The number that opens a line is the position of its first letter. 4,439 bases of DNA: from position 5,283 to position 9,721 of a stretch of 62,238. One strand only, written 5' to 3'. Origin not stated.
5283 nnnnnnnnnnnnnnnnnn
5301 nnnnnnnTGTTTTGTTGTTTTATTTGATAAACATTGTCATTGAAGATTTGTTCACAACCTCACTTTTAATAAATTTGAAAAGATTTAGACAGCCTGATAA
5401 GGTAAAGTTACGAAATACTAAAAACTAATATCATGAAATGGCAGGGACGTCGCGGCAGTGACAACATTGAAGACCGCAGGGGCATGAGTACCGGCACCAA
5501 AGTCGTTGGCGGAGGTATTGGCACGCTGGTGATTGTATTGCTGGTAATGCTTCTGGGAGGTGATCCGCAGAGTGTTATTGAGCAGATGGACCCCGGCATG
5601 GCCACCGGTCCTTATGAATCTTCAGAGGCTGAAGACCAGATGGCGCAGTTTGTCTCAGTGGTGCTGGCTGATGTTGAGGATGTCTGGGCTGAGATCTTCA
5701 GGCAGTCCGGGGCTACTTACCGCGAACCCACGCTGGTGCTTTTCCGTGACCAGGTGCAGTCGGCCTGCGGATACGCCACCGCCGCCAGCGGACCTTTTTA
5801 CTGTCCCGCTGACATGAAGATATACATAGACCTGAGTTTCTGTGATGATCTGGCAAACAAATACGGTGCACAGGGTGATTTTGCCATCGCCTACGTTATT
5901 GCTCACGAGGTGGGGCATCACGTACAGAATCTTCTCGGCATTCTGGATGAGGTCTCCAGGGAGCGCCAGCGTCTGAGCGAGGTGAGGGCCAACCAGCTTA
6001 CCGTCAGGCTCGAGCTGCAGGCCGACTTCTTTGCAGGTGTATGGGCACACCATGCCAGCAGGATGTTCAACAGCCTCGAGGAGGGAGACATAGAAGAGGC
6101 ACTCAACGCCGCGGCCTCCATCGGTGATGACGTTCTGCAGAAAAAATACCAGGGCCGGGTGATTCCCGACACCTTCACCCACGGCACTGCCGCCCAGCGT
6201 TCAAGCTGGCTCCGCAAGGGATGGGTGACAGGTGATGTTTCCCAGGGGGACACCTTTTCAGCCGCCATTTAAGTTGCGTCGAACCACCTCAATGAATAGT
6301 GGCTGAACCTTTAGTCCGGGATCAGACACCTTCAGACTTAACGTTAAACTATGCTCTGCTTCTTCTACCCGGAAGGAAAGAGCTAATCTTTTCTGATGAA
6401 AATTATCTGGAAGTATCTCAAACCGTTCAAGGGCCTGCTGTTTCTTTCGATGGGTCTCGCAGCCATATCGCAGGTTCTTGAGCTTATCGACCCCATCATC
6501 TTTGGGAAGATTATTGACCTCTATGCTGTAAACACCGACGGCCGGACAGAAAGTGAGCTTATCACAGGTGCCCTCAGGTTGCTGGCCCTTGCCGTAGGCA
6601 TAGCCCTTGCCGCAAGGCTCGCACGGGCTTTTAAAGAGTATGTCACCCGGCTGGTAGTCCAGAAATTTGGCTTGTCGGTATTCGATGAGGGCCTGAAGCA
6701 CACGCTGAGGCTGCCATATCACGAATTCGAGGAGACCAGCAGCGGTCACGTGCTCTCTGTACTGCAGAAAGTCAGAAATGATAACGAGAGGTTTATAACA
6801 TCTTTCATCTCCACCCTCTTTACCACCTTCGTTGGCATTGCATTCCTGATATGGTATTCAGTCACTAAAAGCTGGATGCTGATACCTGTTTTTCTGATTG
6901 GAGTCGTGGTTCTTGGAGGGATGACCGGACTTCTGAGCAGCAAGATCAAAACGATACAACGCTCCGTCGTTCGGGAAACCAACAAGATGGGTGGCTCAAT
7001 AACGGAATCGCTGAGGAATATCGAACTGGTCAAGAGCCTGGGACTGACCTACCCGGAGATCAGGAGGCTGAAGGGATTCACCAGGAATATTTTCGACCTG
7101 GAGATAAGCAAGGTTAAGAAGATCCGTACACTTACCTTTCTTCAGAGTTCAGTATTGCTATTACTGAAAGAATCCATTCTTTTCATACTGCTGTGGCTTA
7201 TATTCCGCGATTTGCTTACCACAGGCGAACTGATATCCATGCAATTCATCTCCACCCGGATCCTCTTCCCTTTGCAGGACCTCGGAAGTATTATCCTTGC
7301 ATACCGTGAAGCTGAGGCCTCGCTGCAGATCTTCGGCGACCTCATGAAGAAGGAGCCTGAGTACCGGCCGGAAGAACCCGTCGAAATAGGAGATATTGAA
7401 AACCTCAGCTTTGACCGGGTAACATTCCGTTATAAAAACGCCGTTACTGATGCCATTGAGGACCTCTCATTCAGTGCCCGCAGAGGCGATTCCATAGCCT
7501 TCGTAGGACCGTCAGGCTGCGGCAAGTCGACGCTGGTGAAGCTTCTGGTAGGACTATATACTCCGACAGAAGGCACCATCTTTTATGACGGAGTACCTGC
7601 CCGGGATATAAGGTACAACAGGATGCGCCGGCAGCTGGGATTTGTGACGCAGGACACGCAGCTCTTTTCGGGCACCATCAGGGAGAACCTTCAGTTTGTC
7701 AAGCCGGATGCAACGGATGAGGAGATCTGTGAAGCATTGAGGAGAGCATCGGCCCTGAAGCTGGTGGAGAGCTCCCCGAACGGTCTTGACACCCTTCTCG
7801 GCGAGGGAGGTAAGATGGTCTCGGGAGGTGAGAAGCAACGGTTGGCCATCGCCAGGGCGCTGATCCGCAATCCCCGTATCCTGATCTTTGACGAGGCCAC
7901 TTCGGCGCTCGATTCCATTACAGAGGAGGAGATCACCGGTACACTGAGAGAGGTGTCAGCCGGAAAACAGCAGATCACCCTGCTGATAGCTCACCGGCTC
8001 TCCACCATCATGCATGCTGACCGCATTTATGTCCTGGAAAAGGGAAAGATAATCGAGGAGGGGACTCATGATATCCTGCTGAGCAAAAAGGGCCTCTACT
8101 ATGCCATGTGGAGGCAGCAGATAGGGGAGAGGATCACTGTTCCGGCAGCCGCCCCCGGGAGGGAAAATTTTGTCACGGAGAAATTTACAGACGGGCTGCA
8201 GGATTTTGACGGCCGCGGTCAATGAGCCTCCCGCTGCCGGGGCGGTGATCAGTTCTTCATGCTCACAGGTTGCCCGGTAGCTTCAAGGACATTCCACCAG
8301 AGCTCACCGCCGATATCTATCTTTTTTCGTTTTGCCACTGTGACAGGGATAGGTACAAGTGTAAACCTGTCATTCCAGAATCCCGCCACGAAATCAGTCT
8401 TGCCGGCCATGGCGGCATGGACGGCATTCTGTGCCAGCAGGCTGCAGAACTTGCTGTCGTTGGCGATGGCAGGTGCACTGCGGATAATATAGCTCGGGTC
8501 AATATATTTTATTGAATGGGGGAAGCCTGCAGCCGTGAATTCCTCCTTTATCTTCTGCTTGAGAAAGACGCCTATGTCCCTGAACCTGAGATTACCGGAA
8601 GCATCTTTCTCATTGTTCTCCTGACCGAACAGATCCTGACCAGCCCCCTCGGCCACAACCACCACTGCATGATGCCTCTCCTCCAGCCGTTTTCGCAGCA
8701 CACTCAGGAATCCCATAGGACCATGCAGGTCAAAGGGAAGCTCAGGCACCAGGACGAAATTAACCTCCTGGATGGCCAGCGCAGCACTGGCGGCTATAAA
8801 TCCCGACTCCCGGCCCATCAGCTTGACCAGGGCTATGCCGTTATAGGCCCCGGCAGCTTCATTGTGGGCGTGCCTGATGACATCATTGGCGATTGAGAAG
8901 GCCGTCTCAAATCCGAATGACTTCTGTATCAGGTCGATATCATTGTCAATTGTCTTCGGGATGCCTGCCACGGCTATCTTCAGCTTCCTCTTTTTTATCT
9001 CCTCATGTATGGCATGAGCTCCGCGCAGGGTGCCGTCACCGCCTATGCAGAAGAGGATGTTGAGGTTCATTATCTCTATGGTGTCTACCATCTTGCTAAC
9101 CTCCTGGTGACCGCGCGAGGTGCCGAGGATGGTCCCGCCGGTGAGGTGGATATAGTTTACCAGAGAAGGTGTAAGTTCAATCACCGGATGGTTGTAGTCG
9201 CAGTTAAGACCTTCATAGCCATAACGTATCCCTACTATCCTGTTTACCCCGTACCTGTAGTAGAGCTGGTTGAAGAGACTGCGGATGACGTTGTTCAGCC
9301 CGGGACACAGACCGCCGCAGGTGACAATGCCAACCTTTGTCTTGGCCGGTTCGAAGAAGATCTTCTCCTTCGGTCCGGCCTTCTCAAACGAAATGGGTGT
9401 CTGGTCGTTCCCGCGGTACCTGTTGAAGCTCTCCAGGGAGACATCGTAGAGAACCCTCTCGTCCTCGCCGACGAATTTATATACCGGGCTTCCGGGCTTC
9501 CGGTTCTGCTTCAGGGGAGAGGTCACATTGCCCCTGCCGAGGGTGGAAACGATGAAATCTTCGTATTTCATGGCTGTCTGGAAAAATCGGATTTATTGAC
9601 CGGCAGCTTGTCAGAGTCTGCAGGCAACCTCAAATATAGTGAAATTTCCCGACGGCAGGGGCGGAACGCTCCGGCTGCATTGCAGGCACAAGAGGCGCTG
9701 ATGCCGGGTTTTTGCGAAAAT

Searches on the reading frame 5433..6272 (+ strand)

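Call 9: search_protein_families(library=pfam, proteins=[window:5433-6272:+])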
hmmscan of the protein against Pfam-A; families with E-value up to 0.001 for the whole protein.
window:5433-6272:+ (279 aa): 1 family
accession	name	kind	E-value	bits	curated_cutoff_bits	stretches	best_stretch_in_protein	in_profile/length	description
PF04228.19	Zn_peptidase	-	7.6e-111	370.7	23.2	1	1-275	1-290/290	Putative neutral zinc metallopeptidase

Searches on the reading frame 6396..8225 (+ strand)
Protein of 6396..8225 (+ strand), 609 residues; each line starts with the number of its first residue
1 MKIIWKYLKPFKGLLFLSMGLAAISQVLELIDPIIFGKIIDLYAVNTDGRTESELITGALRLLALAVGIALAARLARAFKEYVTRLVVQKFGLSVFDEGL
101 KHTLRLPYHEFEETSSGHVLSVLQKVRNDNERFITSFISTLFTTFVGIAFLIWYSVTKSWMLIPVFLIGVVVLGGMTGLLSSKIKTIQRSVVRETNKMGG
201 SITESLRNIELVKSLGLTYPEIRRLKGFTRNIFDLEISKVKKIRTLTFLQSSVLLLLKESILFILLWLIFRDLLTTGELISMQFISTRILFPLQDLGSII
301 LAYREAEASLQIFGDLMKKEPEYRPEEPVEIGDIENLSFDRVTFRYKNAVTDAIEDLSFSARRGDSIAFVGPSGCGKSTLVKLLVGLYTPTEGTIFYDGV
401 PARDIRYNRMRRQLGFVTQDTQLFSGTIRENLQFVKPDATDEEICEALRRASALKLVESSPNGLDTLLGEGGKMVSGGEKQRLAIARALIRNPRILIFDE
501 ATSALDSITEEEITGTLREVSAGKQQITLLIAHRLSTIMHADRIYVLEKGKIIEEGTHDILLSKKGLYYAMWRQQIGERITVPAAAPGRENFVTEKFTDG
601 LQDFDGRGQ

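Call 9: search_protein_families(library=pfam, proteins=[window:6396-8225:+])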
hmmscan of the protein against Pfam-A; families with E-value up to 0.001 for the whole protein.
window:6396-8225:+ (609 aa): 4 families
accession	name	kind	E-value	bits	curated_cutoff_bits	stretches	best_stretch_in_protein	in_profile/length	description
PF00005.33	ABC_tran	-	3.9e-34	118.6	25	1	355-503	2-137/137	ABC transporter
PF00664.28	ABC_membrane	-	7.6e-22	78.7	28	1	15-287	1-268/274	ABC transporter transmembrane region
PF02463.25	SMC_N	-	4.9e-05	23.3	40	0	460-548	135-212/220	RecF/RecN/SMC N terminal domain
PF13401.12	AAA_22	-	0.00086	20.1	27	0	365-522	6-109/130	AAA domain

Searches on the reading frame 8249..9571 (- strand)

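Call 9: search_protein_families(library=pfam, proteins=[window:8249-9571:-])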
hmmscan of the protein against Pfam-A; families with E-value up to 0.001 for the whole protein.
window:8249-9571:- (440 aa): 1 family
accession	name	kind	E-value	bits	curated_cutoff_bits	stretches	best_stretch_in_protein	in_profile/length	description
PF00365.25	PFK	-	8.5e-59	199.6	30.9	1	79-386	1-276/277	Phosphofructokinase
